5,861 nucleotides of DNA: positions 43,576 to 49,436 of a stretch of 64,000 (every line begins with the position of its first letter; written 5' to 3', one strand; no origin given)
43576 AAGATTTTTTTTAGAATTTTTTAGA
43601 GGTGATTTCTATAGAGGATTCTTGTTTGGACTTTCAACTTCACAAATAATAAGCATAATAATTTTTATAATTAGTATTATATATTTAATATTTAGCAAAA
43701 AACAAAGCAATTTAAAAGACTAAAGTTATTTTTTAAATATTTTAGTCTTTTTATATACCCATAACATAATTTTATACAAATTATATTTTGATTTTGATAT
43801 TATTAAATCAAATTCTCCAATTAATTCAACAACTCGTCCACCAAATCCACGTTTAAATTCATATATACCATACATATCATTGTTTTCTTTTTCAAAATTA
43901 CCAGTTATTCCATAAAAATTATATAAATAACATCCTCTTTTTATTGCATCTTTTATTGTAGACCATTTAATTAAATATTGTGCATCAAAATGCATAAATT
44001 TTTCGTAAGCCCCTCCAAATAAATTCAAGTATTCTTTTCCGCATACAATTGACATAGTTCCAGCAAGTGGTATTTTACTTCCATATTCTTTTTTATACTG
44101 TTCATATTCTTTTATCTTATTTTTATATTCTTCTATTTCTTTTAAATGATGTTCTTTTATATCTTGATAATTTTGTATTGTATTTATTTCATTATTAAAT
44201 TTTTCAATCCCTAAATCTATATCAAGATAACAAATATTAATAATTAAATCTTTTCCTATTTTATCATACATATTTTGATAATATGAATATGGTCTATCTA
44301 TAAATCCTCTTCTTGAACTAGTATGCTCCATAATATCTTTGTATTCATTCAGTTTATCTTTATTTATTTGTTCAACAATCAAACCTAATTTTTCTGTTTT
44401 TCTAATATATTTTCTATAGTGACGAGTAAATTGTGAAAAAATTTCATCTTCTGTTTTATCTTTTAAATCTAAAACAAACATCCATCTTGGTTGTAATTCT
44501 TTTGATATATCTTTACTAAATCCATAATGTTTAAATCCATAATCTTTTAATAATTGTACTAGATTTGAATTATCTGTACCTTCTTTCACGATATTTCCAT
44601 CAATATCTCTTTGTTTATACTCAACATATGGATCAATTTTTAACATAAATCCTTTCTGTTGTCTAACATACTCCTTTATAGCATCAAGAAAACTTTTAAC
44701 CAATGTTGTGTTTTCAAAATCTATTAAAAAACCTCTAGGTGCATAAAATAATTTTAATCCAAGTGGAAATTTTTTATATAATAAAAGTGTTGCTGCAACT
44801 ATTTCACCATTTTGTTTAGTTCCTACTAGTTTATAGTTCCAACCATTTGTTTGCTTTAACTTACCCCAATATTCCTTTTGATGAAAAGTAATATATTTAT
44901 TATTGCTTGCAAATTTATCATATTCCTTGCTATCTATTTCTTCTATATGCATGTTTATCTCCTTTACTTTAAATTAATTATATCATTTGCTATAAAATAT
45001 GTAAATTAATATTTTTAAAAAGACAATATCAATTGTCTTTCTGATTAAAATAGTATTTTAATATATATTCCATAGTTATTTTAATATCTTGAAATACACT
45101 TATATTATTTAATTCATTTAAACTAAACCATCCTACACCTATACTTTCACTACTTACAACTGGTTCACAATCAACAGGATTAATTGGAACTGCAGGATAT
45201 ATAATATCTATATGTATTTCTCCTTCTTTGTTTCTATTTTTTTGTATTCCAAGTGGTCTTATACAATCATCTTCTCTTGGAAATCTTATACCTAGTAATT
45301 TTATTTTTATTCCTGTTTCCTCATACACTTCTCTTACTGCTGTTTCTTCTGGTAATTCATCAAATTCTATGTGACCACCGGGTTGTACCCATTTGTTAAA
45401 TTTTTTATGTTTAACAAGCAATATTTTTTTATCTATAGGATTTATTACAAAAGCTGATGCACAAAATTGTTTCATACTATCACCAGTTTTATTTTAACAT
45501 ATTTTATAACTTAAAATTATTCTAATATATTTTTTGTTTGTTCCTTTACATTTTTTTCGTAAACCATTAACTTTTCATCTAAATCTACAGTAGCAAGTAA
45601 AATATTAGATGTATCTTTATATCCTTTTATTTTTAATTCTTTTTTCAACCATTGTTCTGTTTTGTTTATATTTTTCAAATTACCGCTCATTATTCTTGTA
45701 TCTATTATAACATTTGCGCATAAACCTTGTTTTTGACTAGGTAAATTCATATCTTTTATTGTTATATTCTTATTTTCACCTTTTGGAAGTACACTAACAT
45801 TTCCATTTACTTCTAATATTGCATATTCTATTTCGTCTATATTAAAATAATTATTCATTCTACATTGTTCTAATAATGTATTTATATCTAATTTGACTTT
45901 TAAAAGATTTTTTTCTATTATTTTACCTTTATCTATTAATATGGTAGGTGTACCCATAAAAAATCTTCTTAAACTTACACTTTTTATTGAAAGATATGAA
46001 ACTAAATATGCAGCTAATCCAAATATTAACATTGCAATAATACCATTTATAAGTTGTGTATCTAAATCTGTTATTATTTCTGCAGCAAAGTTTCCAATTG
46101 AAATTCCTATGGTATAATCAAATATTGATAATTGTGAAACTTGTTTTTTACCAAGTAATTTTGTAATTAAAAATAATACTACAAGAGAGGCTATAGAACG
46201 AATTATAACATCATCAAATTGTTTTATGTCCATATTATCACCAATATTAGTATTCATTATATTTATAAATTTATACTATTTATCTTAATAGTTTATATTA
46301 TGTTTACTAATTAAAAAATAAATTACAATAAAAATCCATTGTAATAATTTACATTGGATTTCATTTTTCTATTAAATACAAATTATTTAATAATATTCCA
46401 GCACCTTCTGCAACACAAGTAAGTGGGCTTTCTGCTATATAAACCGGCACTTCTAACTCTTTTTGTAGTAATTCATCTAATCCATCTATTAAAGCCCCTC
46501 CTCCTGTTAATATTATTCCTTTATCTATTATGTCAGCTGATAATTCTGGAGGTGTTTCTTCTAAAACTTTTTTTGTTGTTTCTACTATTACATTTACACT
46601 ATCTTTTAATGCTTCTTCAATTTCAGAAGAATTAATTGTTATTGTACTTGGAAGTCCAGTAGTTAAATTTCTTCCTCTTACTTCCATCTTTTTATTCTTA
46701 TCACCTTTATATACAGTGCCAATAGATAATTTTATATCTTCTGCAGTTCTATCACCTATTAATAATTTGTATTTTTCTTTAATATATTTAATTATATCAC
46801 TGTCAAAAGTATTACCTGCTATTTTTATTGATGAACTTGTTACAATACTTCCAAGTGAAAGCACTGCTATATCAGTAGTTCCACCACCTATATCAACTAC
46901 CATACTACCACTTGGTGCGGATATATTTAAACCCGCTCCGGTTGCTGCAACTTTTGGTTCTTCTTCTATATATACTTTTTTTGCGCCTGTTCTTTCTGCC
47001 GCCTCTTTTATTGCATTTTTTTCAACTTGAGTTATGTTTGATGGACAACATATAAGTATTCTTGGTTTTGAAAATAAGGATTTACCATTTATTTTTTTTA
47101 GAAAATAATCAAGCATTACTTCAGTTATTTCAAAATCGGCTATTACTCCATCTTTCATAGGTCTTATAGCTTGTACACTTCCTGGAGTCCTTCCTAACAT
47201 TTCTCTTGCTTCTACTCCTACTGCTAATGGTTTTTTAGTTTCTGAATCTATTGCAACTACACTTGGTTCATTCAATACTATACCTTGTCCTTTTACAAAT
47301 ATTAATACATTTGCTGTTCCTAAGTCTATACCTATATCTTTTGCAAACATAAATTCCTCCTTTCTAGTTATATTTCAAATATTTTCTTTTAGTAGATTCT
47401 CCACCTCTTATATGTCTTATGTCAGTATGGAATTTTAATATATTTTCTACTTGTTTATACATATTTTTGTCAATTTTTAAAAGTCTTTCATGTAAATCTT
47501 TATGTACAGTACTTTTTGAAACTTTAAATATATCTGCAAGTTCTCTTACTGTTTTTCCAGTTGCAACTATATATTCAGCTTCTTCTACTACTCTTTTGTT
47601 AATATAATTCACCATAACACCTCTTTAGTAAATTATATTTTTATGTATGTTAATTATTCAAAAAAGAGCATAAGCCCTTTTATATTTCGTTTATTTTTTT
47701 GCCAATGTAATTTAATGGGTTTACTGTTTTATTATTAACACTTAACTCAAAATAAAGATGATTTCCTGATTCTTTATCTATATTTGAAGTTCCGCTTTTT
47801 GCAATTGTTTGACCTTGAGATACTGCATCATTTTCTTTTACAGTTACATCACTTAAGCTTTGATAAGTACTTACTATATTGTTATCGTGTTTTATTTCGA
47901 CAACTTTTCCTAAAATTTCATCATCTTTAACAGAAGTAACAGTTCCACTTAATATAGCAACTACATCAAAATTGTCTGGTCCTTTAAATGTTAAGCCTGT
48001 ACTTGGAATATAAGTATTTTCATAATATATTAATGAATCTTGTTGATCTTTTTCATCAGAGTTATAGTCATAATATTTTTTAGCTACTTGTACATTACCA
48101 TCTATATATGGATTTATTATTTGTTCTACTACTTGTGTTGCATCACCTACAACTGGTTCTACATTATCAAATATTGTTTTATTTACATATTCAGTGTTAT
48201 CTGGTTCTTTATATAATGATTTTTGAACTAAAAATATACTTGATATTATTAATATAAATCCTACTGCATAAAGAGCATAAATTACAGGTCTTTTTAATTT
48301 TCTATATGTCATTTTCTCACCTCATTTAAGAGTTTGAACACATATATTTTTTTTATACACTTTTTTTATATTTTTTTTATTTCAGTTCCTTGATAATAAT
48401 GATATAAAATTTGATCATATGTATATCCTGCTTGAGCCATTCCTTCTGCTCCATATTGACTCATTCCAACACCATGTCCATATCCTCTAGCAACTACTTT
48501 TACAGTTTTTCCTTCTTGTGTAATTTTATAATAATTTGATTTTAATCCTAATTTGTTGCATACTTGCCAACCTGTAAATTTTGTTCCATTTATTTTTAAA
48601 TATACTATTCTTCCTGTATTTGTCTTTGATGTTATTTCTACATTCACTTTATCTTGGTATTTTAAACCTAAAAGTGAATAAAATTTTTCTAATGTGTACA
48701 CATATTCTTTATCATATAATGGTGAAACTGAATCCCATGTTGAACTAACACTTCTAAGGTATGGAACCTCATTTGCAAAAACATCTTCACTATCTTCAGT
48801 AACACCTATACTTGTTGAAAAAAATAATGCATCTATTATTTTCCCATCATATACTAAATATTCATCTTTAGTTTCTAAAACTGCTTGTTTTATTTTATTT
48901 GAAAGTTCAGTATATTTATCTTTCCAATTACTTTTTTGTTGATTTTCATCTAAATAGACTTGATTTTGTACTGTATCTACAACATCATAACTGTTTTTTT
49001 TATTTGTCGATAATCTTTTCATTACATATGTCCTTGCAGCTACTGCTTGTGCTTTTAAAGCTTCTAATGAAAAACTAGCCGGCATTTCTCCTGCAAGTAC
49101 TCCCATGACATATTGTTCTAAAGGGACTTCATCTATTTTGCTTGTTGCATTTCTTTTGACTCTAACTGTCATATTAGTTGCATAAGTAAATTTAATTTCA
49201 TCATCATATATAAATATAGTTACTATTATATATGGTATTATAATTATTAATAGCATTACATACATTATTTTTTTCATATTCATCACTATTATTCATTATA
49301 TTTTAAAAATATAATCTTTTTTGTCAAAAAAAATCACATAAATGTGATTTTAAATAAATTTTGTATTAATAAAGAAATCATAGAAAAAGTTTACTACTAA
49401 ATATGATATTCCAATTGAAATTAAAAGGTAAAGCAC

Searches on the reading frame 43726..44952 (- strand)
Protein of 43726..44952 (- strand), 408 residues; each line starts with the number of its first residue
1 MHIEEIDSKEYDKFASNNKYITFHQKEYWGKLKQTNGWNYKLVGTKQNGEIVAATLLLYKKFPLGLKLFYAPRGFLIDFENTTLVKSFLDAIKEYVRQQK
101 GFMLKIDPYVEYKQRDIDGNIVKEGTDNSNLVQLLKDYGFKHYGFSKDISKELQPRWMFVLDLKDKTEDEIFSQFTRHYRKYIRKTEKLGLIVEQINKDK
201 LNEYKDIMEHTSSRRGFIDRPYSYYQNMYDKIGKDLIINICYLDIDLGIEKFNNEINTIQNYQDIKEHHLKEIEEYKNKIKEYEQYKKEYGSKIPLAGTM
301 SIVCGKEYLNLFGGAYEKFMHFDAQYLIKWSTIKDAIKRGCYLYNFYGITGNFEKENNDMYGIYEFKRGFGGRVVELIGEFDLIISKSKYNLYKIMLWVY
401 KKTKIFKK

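Call 37: search_protein_families(library=pfam, proteins=[window:43726-44952:-], max_evalue=0.0001)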
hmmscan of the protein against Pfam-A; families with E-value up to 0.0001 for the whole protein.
window:43726-44952:- (408 aa): 2 families
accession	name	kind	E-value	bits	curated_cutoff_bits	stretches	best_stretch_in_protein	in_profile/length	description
PF02388.22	FemAB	-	2.7e-101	339.8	24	1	7-395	2-403/406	FemAB family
PF13480.13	Acetyltransf_6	-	2.1e-05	25.2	22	0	295-355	83-137/143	Acetyltransferase (GNAT) domain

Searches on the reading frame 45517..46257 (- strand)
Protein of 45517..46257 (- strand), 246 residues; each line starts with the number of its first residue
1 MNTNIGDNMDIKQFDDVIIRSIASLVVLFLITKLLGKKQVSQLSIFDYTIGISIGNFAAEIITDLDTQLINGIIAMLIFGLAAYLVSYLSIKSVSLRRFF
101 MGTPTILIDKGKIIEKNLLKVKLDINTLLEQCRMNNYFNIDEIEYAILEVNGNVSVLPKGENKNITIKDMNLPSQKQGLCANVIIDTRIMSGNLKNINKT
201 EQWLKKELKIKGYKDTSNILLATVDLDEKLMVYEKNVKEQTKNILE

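Call 37: search_protein_families(library=pfam, proteins=[window:45517-46257:-], max_evalue=0.0001)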
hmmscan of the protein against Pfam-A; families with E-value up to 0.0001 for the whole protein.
window:45517-46257:- (246 aa): 2 families
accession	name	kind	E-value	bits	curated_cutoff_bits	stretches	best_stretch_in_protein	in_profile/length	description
PF04239.17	DUF421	-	9.6e-38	129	23.6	1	92-225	2-129/129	YetF C-terminal domain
PF20730.2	YetF_N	-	8.9e-05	22.7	26.5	0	17-89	4-76/76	YetF N-terminal transmembrane domain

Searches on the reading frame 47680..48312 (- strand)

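Call 37: search_protein_families(library=pfam, proteins=[window:47680-48312:-], max_evalue=0.0001)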
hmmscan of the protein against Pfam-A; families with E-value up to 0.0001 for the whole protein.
window:47680-48312:- (210 aa): 1 family
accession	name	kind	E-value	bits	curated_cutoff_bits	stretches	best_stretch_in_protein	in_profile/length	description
PF01551.29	Peptidase_M23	-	1e-22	80.6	28.7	1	104-199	3-96/96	Peptidase family M23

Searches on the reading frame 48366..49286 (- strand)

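Call 37: search_protein_families(library=pfam, proteins=[window:48366-49286:-], max_evalue=0.0001)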
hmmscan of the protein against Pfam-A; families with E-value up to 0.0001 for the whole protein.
window:48366-49286:- (306 aa): 1 family
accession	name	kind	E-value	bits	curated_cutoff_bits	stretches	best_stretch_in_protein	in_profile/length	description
PF08486.15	SpoIID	-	6.4e-28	97.7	23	1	46-146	3-97/97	Stage II sporulation protein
